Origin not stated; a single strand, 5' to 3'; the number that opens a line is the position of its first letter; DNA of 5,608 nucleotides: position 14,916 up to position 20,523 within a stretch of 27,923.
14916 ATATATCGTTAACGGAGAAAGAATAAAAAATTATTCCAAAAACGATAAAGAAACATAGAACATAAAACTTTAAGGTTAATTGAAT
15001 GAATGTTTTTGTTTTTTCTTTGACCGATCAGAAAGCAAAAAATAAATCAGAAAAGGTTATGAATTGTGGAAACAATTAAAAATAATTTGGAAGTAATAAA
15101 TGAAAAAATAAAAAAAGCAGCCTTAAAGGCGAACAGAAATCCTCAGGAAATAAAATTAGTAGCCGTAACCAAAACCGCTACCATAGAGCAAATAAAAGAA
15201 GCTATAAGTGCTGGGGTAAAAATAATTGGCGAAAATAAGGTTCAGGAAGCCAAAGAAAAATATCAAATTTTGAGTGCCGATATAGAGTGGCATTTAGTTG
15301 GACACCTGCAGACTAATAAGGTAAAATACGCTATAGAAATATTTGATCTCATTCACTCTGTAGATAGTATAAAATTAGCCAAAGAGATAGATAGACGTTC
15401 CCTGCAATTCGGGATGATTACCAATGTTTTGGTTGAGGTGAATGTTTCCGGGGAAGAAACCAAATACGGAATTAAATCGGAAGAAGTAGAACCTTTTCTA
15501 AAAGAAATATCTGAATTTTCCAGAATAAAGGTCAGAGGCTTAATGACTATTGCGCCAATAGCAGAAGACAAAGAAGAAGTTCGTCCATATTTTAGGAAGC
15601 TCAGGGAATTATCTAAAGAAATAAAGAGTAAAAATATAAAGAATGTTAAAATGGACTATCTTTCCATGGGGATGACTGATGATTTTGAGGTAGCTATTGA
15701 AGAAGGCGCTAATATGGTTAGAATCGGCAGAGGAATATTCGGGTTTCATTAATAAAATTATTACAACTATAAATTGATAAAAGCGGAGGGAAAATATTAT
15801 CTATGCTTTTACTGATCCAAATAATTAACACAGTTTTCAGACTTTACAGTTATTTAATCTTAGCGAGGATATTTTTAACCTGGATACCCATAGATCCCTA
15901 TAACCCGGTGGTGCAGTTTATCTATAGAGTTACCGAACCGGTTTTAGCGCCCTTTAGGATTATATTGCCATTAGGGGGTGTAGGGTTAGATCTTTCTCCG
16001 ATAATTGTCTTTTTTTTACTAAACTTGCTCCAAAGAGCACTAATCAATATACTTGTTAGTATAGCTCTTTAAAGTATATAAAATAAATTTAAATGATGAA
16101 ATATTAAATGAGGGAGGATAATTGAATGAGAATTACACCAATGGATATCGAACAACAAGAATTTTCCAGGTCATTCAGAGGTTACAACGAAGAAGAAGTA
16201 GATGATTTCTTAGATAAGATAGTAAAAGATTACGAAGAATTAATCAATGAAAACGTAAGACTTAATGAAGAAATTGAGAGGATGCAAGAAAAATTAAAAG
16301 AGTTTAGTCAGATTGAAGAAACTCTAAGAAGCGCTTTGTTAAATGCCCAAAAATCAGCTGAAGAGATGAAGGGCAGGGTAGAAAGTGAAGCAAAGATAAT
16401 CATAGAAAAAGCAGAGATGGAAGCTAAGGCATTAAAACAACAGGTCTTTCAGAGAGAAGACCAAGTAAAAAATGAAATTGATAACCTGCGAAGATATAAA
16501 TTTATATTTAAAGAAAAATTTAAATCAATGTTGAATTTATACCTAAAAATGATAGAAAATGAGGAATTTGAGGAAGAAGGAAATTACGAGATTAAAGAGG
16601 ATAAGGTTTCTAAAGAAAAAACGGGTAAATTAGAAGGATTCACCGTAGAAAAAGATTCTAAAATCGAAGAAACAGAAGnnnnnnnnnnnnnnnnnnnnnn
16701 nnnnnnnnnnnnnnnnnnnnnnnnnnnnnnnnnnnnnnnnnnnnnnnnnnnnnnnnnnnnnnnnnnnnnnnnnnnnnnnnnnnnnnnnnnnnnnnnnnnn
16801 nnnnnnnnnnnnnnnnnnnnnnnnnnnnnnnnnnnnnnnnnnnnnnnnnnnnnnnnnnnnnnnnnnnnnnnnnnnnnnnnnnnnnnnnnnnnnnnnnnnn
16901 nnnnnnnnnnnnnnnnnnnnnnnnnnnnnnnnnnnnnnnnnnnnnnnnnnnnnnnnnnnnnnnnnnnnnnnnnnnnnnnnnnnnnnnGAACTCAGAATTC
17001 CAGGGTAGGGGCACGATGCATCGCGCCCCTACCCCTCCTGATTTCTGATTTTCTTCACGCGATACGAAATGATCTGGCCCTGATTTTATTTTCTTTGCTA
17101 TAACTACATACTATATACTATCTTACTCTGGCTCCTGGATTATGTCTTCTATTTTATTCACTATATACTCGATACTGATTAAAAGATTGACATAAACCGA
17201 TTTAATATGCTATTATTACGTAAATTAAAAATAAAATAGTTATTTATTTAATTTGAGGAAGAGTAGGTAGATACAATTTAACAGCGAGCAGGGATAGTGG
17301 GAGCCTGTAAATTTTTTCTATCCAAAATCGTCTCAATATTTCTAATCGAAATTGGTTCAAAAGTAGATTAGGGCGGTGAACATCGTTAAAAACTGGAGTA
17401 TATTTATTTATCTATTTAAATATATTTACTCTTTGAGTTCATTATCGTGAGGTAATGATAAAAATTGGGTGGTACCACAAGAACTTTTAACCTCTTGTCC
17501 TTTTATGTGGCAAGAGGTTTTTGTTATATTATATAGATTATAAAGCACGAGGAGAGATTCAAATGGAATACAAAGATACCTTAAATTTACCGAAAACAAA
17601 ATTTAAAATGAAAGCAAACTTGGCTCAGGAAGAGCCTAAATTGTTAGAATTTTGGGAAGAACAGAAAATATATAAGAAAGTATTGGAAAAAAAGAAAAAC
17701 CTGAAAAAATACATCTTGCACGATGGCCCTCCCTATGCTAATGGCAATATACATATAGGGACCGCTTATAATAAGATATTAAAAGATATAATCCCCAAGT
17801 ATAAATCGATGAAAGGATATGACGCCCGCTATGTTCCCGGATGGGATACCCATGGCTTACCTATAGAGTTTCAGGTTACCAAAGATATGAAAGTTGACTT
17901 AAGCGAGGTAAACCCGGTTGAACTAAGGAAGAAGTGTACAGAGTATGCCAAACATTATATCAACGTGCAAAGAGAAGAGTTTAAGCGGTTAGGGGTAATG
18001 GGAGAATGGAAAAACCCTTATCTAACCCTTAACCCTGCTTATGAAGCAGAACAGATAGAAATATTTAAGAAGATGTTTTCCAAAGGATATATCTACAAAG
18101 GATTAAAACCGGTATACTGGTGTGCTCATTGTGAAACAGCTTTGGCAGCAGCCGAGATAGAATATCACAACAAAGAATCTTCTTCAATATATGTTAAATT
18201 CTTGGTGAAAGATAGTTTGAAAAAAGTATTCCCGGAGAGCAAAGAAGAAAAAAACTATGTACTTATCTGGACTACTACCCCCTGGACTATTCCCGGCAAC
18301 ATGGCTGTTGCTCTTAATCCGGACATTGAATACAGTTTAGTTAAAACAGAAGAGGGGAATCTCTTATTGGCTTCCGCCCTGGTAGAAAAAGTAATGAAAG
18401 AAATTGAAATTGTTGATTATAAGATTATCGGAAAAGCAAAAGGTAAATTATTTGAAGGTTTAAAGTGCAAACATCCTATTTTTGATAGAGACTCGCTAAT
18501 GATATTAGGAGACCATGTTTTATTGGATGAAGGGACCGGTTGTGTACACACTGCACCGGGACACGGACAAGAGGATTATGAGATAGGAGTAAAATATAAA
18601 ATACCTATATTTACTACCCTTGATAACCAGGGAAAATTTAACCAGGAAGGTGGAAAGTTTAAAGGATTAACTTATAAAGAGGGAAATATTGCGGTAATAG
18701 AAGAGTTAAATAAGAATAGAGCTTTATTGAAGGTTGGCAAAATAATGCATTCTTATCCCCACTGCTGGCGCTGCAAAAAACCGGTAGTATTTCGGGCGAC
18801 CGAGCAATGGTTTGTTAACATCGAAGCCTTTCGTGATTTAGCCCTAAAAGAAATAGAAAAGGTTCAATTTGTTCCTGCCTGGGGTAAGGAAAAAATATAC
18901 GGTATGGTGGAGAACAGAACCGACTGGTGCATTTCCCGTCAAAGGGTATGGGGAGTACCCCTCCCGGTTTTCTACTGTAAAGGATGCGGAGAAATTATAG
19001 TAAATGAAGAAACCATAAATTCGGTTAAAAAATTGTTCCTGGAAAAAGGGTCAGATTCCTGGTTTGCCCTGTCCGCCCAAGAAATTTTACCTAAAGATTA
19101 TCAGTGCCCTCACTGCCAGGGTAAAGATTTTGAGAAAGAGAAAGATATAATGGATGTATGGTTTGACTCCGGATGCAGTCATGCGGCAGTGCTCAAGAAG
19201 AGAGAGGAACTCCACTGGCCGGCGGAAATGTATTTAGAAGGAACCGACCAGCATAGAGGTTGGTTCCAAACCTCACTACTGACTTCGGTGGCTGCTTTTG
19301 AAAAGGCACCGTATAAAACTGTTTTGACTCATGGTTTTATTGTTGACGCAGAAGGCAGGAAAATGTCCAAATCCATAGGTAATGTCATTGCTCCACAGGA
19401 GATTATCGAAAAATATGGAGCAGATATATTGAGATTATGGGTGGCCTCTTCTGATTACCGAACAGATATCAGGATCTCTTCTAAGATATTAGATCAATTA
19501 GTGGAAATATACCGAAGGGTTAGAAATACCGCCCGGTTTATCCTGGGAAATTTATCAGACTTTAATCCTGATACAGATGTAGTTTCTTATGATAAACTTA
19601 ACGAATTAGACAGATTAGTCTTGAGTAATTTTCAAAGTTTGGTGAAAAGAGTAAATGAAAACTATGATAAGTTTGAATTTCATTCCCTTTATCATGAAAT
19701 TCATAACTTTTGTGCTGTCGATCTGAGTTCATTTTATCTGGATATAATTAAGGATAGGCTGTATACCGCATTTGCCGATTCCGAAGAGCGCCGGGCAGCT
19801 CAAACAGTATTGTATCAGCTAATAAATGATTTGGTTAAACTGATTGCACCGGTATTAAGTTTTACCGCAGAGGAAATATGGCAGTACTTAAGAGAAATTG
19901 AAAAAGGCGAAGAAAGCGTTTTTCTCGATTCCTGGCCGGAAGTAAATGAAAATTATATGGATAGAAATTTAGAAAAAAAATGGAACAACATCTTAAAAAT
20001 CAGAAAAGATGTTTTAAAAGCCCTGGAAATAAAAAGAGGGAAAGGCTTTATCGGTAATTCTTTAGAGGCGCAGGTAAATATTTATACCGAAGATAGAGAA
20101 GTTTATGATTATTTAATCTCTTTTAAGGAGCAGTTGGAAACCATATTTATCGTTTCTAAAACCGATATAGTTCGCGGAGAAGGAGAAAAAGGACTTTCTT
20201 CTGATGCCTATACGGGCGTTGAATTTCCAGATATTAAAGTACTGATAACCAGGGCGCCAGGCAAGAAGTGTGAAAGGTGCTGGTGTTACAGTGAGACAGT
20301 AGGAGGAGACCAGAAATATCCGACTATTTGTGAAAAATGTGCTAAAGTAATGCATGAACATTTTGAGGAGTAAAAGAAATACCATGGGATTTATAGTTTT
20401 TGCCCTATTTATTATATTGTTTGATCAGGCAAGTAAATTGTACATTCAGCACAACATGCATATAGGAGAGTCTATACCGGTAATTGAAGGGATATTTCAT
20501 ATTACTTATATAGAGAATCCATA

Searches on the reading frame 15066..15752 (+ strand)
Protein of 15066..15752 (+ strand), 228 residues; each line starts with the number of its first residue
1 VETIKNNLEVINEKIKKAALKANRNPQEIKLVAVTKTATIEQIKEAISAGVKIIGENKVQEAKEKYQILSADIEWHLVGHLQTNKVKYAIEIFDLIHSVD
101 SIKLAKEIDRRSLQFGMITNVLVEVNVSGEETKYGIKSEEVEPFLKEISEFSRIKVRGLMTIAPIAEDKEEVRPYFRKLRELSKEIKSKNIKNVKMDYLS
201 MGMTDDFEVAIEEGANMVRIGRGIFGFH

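Call 45: search_protein_families(library=pfam, proteins=[window:15066-15752:+], max_evalue=0.00001)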
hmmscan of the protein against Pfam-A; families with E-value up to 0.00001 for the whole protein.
window:15066-15752:+ (228 aa): 1 family
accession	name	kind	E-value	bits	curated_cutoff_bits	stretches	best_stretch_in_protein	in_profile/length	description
PF01168.26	Ala_racemase_N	-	1.1e-20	74.8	24.1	1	13-226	8-217/220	Alanine racemase, N-terminal domain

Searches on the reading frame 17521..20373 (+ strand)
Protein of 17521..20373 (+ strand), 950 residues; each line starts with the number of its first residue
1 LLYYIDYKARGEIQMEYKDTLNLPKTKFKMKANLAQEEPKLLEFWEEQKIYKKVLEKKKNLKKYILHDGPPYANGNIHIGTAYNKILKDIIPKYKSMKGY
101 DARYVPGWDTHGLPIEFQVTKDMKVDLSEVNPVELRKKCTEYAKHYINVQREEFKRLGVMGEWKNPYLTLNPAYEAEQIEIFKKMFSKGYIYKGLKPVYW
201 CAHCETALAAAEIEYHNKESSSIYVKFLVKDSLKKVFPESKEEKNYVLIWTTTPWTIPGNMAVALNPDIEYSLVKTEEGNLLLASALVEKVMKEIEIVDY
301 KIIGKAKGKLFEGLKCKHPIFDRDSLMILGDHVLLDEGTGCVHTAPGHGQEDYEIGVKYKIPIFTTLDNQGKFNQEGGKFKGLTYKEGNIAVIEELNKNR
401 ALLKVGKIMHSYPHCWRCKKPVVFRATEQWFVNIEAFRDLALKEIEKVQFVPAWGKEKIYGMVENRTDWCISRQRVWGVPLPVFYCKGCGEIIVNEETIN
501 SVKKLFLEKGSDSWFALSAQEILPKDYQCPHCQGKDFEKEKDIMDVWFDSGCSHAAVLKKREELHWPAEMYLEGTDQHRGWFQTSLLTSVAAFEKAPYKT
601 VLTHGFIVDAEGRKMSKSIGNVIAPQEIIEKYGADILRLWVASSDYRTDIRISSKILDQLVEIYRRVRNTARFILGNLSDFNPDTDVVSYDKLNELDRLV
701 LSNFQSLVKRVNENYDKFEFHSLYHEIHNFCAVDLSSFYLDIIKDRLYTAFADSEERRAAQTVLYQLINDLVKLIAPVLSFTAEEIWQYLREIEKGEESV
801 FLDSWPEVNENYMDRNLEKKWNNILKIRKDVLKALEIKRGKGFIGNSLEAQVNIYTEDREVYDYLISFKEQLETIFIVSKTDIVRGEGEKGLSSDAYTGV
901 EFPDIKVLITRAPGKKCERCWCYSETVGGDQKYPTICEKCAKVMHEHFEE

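Call 45: search_protein_families(library=pfam, proteins=[window:17521-20373:+], max_evalue=0.00001)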
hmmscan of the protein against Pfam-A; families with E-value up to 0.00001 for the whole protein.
window:17521-20373:+ (950 aa): 7 families
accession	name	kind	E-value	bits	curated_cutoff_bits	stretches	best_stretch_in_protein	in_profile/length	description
PF00133.28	tRNA-synt_1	-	1.1e-147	492.6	22.7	1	41-653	2-414/414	tRNA synthetases class I (I, L, M and V)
PF08264.19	Anticodon_1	-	1.7e-35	122.5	25.1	1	697-853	1-147/148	Anticodon-binding domain of tRNA ligase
PF09334.17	tRNA-synt_1g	-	7.8e-30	104.4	20.1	2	71-214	8-136/391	tRNA synthetases class I (M)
PF01406.26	tRNA-synt_1e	-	1.6e-12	47.9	27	1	587-659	227-298/301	tRNA synthetases class I (C) catalytic domain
PF13603.12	tRNA-synt_1_2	-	3.7e-11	43.3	25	1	242-373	18-146/185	Leucyl-tRNA synthetase, editing domain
PF01921.24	tRNA-synt_1f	-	2.6e-10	40.2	27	1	602-671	270-339/360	tRNA synthetases class I (K)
PF06827.20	zf-FPG_IleRS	-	7.2e-06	26.2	21.3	1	914-943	1-30/30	Zinc finger found in FPG and IleRS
